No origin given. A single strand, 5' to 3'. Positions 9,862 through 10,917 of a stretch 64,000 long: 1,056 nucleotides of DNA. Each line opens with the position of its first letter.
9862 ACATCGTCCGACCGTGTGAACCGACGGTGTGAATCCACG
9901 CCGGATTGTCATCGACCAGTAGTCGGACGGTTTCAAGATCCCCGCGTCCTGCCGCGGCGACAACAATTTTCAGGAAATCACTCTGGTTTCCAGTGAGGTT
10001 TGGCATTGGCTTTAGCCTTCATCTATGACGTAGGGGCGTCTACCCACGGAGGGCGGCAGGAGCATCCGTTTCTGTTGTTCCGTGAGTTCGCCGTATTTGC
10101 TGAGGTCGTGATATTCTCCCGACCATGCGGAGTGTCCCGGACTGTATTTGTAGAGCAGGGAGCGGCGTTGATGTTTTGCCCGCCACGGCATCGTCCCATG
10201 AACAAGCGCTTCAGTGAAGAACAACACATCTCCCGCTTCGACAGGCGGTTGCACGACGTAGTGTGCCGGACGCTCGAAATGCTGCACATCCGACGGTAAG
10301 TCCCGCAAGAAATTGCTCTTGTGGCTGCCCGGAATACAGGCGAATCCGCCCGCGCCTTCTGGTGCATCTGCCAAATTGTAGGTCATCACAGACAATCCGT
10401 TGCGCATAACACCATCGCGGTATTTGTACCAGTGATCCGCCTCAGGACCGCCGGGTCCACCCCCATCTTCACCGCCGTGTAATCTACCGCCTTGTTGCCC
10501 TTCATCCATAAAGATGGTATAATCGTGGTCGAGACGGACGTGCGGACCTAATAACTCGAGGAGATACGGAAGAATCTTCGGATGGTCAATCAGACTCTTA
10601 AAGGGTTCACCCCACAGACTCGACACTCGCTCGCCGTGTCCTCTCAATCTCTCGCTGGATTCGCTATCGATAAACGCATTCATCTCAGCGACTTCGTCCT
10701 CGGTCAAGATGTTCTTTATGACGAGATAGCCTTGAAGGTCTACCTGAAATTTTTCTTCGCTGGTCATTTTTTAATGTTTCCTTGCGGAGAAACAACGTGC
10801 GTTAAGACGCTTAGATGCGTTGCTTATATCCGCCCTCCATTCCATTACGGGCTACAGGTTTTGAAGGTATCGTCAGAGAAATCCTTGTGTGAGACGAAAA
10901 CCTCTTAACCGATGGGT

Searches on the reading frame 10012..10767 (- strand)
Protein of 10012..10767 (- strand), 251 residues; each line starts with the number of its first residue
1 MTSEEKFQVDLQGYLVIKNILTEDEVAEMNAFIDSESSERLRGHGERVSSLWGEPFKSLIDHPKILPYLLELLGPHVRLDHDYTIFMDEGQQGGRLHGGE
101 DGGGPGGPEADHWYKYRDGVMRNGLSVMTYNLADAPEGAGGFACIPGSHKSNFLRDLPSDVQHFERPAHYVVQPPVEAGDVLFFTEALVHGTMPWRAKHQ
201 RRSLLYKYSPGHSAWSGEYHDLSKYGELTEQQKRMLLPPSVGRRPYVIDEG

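Call 9: search_protein_families(library=pfam, proteins=[window:10012-10767:-])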
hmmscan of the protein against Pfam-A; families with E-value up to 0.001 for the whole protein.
window:10012-10767:- (251 aa): 1 family
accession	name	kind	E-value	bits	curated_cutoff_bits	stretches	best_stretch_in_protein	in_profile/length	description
PF05721.19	PhyH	-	6.1e-15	56.5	22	1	108-202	111-212/213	Phytanoyl-CoA dioxygenase (PhyH)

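Call 48: find_encoding_contigs(protein=window:10012-10767:-, flank=1500, max_places=10)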
Protein window:10012-10767:- (251 aa): 3 contigs read that carry it; 1 place shown.
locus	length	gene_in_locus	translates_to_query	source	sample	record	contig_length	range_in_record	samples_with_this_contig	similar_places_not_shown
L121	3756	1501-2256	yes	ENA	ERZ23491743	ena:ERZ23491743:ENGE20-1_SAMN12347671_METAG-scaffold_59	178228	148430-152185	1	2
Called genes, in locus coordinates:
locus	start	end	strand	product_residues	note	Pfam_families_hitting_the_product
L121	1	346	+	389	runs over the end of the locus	-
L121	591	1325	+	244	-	PF05721:PhyH (weak)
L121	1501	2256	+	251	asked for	PF05721:PhyH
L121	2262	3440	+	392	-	PF12796:Ank_2, PF24521:Ank_KRIT1 (faint), PF13606:Ank_3 (faint), PF00023:Ank (weak), PF12796:Ank_2, PF13637:Ank_4 (weak), PF13857:Ank_5, PF00023:Ank (weak)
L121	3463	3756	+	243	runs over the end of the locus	PF02522:Antibiotic_NAT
